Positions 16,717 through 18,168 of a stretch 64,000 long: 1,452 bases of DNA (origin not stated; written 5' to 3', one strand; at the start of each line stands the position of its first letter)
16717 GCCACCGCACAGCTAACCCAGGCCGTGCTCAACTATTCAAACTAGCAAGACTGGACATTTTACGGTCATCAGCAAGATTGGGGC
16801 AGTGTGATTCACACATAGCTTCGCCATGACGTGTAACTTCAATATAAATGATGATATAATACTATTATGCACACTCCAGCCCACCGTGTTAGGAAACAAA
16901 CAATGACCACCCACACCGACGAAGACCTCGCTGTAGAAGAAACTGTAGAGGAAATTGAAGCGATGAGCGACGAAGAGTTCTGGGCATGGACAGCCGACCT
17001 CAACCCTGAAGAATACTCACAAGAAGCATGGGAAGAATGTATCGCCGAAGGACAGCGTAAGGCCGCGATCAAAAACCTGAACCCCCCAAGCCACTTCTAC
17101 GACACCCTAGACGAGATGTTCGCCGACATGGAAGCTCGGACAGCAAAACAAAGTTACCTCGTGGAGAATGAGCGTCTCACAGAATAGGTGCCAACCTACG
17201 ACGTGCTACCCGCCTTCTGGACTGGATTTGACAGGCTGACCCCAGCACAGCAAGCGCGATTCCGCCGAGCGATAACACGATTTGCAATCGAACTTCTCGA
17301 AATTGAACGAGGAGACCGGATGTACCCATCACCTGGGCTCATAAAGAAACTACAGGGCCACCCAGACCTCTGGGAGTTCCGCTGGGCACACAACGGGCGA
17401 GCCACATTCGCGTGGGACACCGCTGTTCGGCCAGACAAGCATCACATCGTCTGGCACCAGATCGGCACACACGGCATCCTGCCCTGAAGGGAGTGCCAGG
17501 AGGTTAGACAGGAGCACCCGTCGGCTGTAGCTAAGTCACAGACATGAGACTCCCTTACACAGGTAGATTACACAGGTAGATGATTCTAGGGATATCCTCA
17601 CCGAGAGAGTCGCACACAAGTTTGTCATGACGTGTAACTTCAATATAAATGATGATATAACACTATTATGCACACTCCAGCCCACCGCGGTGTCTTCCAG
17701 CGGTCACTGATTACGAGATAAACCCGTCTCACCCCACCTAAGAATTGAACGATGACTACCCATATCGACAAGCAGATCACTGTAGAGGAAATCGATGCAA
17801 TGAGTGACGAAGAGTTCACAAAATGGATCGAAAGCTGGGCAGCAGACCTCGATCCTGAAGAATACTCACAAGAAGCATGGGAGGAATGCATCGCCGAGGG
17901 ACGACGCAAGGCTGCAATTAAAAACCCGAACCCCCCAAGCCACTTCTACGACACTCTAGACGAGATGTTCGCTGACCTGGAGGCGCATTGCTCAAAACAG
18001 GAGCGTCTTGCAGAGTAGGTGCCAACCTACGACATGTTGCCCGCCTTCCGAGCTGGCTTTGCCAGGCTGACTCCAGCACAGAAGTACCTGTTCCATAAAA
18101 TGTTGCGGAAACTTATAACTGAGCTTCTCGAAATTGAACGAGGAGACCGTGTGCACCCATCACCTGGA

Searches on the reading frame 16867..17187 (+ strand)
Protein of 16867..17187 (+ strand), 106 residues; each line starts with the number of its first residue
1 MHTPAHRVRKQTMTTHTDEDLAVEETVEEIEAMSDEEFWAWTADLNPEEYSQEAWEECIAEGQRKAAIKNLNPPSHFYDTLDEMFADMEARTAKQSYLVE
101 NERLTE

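Call 3: search_protein_families(library=pfam, proteins=[window:16867-17187:+], max_evalue=0.1)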
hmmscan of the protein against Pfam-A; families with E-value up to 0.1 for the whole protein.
window:16867-17187:+ (106 aa): 1 family
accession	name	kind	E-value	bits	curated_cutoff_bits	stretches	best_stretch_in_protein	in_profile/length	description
PF20276.3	CTD1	-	0.07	13.1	25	0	17-54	119-156/243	C-terminal domain 1 of the ABC-three component (ABC-3C) systems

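Call 76: search_protein_families(library=ncbifam, proteins=[window:16867-17187:+], max_evalue=0.01)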
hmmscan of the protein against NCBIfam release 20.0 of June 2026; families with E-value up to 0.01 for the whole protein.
window:16867-17187:+ (106 aa): 0 families

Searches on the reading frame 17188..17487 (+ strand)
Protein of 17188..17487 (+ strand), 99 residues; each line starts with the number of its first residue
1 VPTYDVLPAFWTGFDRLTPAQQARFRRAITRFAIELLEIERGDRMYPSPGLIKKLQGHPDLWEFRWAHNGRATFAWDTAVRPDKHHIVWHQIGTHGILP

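Call 3: search_protein_families(library=pfam, proteins=[window:17188-17487:+], max_evalue=0.1)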
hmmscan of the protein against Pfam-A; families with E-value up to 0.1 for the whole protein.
window:17188-17487:+ (99 aa): 1 family
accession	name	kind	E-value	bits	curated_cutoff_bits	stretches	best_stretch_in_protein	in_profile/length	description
PF05973.20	Gp49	-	0.044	14.3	23.9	1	35-79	17-61/90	Phage derived protein Gp49-like (DUF891)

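Call 76: search_protein_families(library=ncbifam, proteins=[window:17188-17487:+], max_evalue=0.01)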
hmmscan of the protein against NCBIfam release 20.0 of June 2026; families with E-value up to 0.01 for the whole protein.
window:17188-17487:+ (99 aa): 0 families

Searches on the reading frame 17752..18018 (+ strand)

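Call 3: search_protein_families(library=pfam, proteins=[window:17752-18018:+], max_evalue=0.1)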
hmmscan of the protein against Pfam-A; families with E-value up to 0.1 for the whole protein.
window:17752-18018:+ (88 aa): 1 family
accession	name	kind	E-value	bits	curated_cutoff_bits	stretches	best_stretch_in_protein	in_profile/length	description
PF10065.14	DUF2303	-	0.066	12.9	26.6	1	10-39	119-149/269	Uncharacterized conserved protein (DUF2303)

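Call 76: search_protein_families(library=ncbifam, proteins=[window:17752-18018:+], max_evalue=0.01)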
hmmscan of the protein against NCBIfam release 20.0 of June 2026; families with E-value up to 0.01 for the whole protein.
window:17752-18018:+ (88 aa): 0 families
